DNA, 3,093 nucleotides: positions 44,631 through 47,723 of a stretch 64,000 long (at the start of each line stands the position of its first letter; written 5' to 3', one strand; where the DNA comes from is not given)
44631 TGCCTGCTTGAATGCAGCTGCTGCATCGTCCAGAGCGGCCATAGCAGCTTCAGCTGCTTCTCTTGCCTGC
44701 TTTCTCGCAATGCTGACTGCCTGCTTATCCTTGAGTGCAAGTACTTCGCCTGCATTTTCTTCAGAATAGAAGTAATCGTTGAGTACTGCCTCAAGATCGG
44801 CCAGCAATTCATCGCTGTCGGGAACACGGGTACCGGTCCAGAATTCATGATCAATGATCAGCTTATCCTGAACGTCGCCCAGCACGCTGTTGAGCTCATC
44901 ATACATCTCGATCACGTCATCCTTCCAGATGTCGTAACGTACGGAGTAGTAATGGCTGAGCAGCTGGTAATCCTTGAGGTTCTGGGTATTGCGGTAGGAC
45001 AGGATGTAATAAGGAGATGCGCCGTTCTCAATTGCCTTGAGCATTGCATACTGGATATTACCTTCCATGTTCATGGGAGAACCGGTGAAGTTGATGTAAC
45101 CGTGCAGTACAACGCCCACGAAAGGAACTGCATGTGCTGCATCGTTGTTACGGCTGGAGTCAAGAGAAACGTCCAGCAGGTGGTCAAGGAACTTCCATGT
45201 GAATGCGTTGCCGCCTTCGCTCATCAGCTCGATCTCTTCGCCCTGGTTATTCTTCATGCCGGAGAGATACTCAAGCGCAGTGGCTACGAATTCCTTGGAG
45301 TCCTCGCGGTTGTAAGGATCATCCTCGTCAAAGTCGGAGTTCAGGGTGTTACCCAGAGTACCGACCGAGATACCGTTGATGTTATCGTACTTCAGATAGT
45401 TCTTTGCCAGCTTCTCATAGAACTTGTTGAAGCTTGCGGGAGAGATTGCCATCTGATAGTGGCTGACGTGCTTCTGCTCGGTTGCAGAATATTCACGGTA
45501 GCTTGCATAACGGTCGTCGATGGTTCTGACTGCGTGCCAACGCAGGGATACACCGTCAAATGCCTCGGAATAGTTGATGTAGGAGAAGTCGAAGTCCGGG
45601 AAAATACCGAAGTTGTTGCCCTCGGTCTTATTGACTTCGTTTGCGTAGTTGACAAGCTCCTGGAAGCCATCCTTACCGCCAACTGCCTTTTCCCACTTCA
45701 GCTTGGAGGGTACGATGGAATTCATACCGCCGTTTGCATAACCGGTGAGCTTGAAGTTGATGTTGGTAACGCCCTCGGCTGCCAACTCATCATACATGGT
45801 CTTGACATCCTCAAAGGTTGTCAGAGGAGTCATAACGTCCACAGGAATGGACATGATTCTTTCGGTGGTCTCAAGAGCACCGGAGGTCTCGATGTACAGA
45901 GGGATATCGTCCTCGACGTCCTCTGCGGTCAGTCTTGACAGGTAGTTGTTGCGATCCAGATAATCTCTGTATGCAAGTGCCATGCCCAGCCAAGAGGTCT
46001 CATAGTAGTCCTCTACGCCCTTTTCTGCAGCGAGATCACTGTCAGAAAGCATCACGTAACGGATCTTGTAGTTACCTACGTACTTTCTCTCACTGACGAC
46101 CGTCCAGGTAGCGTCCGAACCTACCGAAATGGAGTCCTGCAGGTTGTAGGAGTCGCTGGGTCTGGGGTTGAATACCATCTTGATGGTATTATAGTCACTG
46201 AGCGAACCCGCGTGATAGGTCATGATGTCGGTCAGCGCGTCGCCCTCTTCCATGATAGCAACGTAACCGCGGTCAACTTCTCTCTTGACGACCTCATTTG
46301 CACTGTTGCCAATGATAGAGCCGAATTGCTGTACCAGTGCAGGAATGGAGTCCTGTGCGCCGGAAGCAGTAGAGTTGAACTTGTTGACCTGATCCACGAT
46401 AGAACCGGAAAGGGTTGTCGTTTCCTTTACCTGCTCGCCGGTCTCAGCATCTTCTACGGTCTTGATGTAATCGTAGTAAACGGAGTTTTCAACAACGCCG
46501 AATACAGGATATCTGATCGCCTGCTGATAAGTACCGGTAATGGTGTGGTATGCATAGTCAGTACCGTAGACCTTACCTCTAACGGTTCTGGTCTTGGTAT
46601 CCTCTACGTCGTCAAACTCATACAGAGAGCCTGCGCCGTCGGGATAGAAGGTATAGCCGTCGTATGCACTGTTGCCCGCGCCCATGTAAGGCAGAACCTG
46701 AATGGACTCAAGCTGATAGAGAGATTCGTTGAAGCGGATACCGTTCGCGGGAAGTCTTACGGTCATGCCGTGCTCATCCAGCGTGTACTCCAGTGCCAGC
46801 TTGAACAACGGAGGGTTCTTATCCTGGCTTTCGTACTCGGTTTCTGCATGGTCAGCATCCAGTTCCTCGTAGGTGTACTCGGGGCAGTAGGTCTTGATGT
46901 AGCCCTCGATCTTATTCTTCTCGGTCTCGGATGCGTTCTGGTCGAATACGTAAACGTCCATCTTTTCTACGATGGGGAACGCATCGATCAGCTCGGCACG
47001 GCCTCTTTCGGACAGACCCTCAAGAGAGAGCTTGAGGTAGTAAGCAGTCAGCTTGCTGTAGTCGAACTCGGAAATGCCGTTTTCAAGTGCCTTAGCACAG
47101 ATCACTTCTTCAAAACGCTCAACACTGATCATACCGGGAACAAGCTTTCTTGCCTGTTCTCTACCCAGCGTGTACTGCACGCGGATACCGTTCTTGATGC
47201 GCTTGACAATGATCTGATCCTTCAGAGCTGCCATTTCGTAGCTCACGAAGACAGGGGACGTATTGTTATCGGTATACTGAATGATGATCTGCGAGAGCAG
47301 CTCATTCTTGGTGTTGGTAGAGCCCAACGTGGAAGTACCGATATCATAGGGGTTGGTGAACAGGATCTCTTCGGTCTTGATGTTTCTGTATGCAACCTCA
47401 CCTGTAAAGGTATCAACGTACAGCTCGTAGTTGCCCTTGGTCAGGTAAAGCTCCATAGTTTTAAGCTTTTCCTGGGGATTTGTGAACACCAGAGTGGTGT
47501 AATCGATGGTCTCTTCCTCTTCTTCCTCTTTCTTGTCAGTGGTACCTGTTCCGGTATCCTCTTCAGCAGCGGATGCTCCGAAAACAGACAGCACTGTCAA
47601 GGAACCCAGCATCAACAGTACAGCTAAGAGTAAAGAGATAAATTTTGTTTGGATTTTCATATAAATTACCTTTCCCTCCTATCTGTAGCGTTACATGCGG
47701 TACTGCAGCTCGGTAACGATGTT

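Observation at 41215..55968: Seven-gene 14.7-kb operon: giant CBM-bearing binding protein, two full permease pairs, an NHL-TPR-YIP1 membrane protein and a 1421-aa DUF5696-like coiled-coil protein, with no ATPase, regulator or recognisable glycosidase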

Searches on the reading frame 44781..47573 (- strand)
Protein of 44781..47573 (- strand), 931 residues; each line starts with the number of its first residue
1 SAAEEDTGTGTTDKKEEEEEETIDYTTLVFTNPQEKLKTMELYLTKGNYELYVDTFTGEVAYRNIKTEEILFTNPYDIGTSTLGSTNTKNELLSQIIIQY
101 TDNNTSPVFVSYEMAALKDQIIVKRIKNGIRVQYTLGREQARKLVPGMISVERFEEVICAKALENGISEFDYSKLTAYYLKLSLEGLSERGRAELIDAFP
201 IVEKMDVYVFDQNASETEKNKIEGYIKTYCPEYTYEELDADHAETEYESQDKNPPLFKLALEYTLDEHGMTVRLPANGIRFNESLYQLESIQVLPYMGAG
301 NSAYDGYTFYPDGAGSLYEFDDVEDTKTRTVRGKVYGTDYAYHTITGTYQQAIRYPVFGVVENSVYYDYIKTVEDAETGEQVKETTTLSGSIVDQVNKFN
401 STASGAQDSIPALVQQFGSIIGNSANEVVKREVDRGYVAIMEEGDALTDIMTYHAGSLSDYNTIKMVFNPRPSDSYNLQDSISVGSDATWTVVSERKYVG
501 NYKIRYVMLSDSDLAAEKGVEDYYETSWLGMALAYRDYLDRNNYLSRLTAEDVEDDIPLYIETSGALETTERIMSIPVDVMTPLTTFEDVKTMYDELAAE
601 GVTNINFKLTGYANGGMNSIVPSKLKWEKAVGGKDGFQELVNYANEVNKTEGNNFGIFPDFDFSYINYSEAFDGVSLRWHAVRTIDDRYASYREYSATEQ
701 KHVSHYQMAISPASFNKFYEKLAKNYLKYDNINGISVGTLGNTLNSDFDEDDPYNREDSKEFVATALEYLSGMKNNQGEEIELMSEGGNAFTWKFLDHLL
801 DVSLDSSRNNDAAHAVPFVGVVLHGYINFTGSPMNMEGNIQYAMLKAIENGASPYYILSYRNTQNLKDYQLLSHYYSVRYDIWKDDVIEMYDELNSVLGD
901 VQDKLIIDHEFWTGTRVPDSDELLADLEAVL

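Call 23: find_related_loci(query=A1, collection=genome_contigs, flank=10000)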
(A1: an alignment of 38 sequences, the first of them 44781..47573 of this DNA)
Query A1 (931 aa) in genome_contigs; peptide patterns used: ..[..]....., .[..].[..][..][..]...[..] (x = any residue, [..] = any of these).
426 stretches matched a pattern; 418 encode a relative of the query (tblastn E <= 1e-3); the best 80 are kept; 80 distinct loci.
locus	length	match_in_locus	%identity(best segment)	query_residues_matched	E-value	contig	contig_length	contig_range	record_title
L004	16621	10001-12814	92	1-931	0e+0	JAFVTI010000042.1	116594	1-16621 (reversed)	MAG: Clostridia bacterium isolate RGIG5376 Sheep_Colon-3__c1294, whole genome shotgun sequence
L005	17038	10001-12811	92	1-931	0e+0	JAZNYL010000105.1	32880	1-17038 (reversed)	MAG: Eubacteriales bacterium isolate T1900044776_TS20190242.MAGScoT_cleanbin_000008 SGB_2481_k141_724511, whole genome s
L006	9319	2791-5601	91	1-931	0e+0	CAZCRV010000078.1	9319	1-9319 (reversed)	MAG TPA_asm: uncultured Clostridium sp. isolate SRP315200_co1_677 genome assembly, contig: NODE_16961_length_9319_cov_12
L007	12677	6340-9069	89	22-931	0e+0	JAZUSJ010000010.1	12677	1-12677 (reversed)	MAG: Eubacteriales bacterium isolate T1900044846_TS20190312.MAGScoT_cleanbin_000018 SGB_2977_k141_373612, whole genome s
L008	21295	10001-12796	86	1-931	0e+0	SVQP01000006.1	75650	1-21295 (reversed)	MAG: Oscillospiraceae bacterium isolate SIG620 NODE_2008_length_75650_cov_3.314103, whole genome shotgun sequence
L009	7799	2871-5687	84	1-931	0e+0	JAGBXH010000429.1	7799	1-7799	MAG: Clostridia bacterium isolate RGIG9531 Yak_Colon-2__c749959, whole genome shotgun sequence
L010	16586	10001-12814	85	1-931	0e+0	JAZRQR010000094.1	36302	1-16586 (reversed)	MAG: Eubacteriales bacterium isolate T1900045361_YK20190051.MAGScoT_cleanbin_000011 SGB_6815_k141_1556783, whole genome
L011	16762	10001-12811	84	1-931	0e+0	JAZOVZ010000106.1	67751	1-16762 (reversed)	MAG: Eubacteriales bacterium isolate T1900045525_YK20190219.MAGScoT_cleanbin_000013 SGB_7676_k141_735196, whole genome s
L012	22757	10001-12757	84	20-931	0e+0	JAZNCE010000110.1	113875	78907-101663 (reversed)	MAG: Eubacteriales bacterium isolate T1900044737_TS20190203.MAGScoT_cleanbin_000006 SGB_2028_k141_2556697, whole genome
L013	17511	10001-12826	82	1-931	0e+0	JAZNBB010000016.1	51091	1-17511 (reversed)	MAG: Eubacteriales bacterium isolate T1900044743_TS20190209.MAGScoT_cleanbin_000080 SGB_2091_k141_2492222, whole genome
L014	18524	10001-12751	83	16-931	0e+0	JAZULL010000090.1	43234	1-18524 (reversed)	MAG: Eubacteriales bacterium isolate T1900044912_TS20190378.MAGScoT_cleanbin_000022 SGB_3316_k141_2551062, whole genome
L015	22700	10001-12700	62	24-927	0e+0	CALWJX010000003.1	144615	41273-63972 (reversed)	MAG: uncultured Clostridia bacterium isolate BRZ_FI__bin114 genome assembly, contig: BRZ_FI__NODE_118_length_144615_cov_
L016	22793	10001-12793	57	4-929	0e+0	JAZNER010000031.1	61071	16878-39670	MAG: Eubacteriales bacterium isolate T1900044719_TS20190185.MAGScoT_cleanbin_000016 SGB_1897_k141_1198386, whole genome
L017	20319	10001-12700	58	19-927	0e+0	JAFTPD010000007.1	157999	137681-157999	MAG: Clostridia bacterium isolate RGIG4022 Roe_deer_Cecum-5__c2564, whole genome shotgun sequence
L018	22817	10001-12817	56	3-931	0e+0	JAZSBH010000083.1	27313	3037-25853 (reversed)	MAG: Eubacteriales bacterium isolate T1900044928_TS20190394.MAGScoT_cleanbin_000046 SGB_3400_k141_3250283, whole genome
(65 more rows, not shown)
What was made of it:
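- The one-genome-per-species collection holds 418 loci, all of those listed being from uncultured Clostridia of animal or human gut and digesters (call 23).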

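Call 31: search_protein_representatives(protein=window:44781-47573:-)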
Query: 931 residues. Proteins with E-value up to 0.001 (for the whole library): 4106; up to 1e-10: 3243; up to 1e-30: 1418. The best 150 are listed.
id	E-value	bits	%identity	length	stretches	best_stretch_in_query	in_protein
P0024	0.0e+00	1730.4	82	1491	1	6-931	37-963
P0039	0.0e+00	1206.1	61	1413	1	4-927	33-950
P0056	0.0e+00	1142.4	59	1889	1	15-927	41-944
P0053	0.0e+00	1089.5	58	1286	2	168-926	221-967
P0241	0.0e+00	1080.1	57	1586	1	3-930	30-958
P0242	0.0e+00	1072.1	60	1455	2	422-929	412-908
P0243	0.0e+00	1058.3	60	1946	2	186-927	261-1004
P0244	0.0e+00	1056.2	58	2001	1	6-927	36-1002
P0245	0.0e+00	1051.9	57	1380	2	187-930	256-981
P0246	0.0e+00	1051.4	56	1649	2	142-930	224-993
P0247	0.0e+00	1050.2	57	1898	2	184-929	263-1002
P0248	0.0e+00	1049.0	57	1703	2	171-927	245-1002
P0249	0.0e+00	1046.4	60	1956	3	430-927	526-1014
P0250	0.0e+00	1042.8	54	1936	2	10-650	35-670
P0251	0.0e+00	1039.1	56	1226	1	18-926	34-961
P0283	1.7e-268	910.0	56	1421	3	597-928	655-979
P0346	8.5e-211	719.1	43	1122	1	16-924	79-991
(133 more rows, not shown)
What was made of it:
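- On DUF5696 (PF18952): The family is large: 4106 clusters (50% identity) at E<=1e-3 (call 31).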

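Call 34: search_solved_structures(query=A2, max_evalue=10, show_alignments=2)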
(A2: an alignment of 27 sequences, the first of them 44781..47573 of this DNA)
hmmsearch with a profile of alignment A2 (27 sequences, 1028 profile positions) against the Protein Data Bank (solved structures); distinct sequences matched with E-value up to 10: 8.
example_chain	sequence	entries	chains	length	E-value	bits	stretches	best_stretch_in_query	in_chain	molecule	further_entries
5wzn_A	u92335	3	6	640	0.01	17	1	583-651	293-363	Alpha-N-acetylgalactosaminidase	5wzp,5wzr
9f3f_3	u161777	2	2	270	0.012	16.8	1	386-491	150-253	Nuclear cap binding complex subunit CBP30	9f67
5wzq_A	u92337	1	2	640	0.021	16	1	583-650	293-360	Alpha-N-acetylgalactosaminidase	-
1fyh_A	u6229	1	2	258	0.033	15.3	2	695-777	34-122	Interferon gamma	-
7cu3_B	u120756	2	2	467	0.85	10.7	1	898-951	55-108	Transmembrane protein FAM155A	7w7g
8vlx_A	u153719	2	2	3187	1.8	9.6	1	921-958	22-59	Huntingtin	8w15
7dxj_A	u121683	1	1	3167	2.8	9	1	920-957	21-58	Huntingtin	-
1eku_A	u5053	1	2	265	3.4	8.7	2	695-769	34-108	Interferon gamma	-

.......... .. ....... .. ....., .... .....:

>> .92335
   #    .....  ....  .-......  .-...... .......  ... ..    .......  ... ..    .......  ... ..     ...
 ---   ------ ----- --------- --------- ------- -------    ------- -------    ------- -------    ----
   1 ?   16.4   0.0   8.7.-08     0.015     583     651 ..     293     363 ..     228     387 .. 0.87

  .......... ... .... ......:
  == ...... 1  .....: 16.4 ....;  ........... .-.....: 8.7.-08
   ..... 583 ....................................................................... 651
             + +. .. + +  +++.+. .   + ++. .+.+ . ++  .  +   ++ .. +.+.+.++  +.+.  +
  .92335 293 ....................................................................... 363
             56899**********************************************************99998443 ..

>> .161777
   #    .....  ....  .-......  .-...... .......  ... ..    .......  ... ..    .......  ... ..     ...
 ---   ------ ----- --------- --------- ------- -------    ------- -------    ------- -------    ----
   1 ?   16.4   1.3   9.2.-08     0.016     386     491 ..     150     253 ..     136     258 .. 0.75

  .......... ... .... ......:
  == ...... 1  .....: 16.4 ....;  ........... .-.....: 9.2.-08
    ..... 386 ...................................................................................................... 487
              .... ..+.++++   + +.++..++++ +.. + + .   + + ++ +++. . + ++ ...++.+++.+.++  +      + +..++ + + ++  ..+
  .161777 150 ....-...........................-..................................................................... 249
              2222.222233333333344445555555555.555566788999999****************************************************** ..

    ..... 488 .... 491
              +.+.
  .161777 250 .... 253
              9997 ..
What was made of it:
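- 43395..47660 (-): DUF5696 protein (1421 aa). Order of parts: signal peptide, N-terminal beta domain, GH129/GH101-like (beta/alpha)8 barrel, ~380-aa helical insertion, conserved C-terminal beta domain. Profile hit to NagBb, E 0.01 (call 34).
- An independent sequence-profile search hits NagBb at E 0.01 (call 34).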

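Call 37: predict_structure(alignment_id=A1)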
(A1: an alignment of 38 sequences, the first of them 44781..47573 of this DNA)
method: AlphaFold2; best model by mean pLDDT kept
length: 931 residues; sequences in the alignment: 38
mean_pLDDT: 68.2   pTM: 0.55
mean pLDDT of the five models: 68.2, 65.2, 64.4, 62.0, 61.3
residues with pLDDT >= 90: 63; 70-90: 464; 50-70: 204; < 50: 200
segments of 3 or more residues with pLDDT < 50: 1-20, 311-318, 336-353, 472-496, 551-553, 684-688, 695-698, 745-758, 787-852, 874-877, 901-924
pLDDT, mean of each block of 10 residues (from residue 1): 26 33 77 90 91 91 90 87 82 89 79 82 88 72 77 88 85 86 82 80 86 74 83 80 75 67 89 76 72 81 59 45 62 47 26 59 85 78 85 83 66 81 85 85 66 76 76 42 30 45 85 86 80 75 57 61 77 69 86 90 85 64 72 90 90 85 65 55 48 50 61 70 83 77 47 40 69 78 57 29 30 38 42 32 44 63 62 54 71 62 45 34 53 44
secondary structure, 60 per line:
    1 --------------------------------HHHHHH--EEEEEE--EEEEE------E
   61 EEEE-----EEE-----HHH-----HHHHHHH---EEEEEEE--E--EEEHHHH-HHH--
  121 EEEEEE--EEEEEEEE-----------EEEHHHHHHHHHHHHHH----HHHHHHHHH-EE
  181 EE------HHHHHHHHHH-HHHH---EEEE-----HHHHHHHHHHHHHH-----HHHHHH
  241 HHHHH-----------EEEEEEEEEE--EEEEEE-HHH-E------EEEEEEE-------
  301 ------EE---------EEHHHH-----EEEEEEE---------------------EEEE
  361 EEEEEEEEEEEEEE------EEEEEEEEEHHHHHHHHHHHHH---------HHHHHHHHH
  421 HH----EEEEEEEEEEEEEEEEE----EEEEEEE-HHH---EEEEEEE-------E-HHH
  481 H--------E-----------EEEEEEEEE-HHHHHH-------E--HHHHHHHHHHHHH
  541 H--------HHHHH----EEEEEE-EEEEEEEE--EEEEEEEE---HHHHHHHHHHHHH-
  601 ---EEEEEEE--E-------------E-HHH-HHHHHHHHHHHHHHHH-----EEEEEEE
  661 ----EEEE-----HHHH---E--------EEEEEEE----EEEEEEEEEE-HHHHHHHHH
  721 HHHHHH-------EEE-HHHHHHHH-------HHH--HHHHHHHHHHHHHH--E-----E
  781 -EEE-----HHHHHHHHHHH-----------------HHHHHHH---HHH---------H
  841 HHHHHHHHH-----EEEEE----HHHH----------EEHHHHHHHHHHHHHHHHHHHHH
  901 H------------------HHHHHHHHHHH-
elements in order (helices of 4 or more, strands of 3 or more residues): H33-38 E41-46 E49-53 E60-64 E70-72 H86-92 E96-102 E108-110 H111-114 E121-126 E129-136 E148-150 H151-164 H169-177 E179-182 H189-198 H200-203 E207-210 H216-229 H235-245 E257-266 E269-274 E287-293 H320-323 E329-335 E357-374 E381-389 H390-402 H412-422 E427-443 E448-454 E462-468 H478-481 E502-510 H512-517 H528-541 H550-554 E559-564 E566-573 E576-583 H587-599 E604-610 H633-648 E654-660 E665-668 H674-677 E690-696 E701-710 H712-726 E734-736 H738-745 H758-771 E782-784 H790-800 H818-824 H840-849 E855-859 H864-867 H880-901 H920-930
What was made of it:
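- On GH129/GH101 glycoside hydrolases: The model is of moderate confidence: pLDDT 68, TM 0.33/0.43 (call 37).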

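Call 40: fold_search(model_id=the predicted structure, library=pdb)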
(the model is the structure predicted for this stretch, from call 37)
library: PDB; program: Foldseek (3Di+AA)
matches with E <= 10: 586; with E <= 0.001: 19
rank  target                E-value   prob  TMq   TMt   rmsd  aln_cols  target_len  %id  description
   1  5opq_A                2.3e-13  1.00  0.33  0.43  11.8       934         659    8  A 3,6-anhydro-D-galactosidase produced by Zobellia galactanivorans. This is an exo-lytic enzyme that hydrolyzes termin (released 2017-11-29)
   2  5opq_D                6.3e-13  1.00  0.31  0.40  14.9       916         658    9  A 3,6-anhydro-D-galactosidase produced by Zobellia galactanivorans. This is an exo-lytic enzyme that hydrolyzes termin (released 2017-11-29)
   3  8rzk_A                1.3e-12  1.00  0.33  0.43  11.9       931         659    9  The Michaelis complex of ZgGH129 D486N from Zobellia galactanivorans with neo-b/k-oligo-carrageenan tetrasaccharide (b (released 2024-07-31)
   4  5wzn_A                1.6e-12  1.00  0.29  0.38  12.8       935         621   12  Alpha-N-acetylgalactosaminidase NagBb from Bifidobacterium bifidum - GalNAc complex (released 2017-06-07)
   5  5wzq_A                3.0e-12  1.00  0.28  0.38  12.9       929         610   12  Alpha-N-acetylgalactosaminidase NagBb from Bifidobacterium bifidum - quadruple mutant (released 2017-06-07)
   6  5wzp_A                3.1e-12  1.00  0.27  0.36  13.0       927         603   11  Alpha-N-acetylgalactosaminidase NagBb from Bifidobacterium bifidum - ligand free (released 2017-06-07)
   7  5wzr_A                7.4e-12  1.00  0.29  0.37  13.8       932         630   11  Alpha-N-acetylgalactosaminidase NagBb from Bifidobacterium bifidum - Gal-NHAc-DNJ complex (released 2017-06-07)
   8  5wzn_B                1.3e-10  1.00  0.26  0.35  12.9       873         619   12  Alpha-N-acetylgalactosaminidase NagBb from Bifidobacterium bifidum - GalNAc complex (released 2017-06-07)
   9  5wzr_B                2.1e-10  1.00  0.23  0.29  13.9       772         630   11  Alpha-N-acetylgalactosaminidase NagBb from Bifidobacterium bifidum - Gal-NHAc-DNJ complex (released 2017-06-07)
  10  6sh9_B                2.6e-10  1.00  0.21  0.16  17.0       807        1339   10  EngBF DARPin Fusion 4b D12 (released 2019-11-06)
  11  5wzp_B                9.2e-10  1.00  0.27  0.36  13.6       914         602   11  Alpha-N-acetylgalactosaminidase NagBb from Bifidobacterium bifidum - ligand free (released 2017-06-07)
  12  5a59_A                4.8e-09  1.00  0.21  0.19  17.7       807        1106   10  The structure of GH101 E796Q mutant from Streptococcus pneumoniae TIGR4 in complex with T-antigen (released 2015-09-02)
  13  5a58_A                4.2e-08  1.00  0.20  0.17  17.3       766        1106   10  The structure of GH101 D764N mutant from Streptococcus pneumoniae TIGR4 in complex with serinyl T-antigen (released 2015-09-02)
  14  3ecq_B                6.6e-08  1.00  0.20  0.15  31.3       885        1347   10  Endo-alpha-N-acetylgalactosaminidase from Streptococcus pneumoniae: SeMet structure (released 2008-09-09)
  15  1wzm_A                1.4e-04  1.00  0.20  0.29  17.4       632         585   10  Thermoactinomyces vulgaris R-47 alpha-amylase II (TVA II) mutatnt R469K (released 2005-03-22)
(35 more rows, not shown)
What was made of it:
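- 43395..47660 (-): Foldseek: GH129 2e-13, GH101 5e-9, then GH13/31/66 (call 40).
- On GH129/GH101 glycoside hydrolases: Foldseek E 2e-13 to 7e-8, probability 1.0 for GH129 and GH101 chains (call 40).
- Closest known: GH129 / GH101 alpha-glycosidases. Same: These are the best structural matches (call 40), backed by a weak profile match (call 34).
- GH13, GH31 and GH66 follow (call 40).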
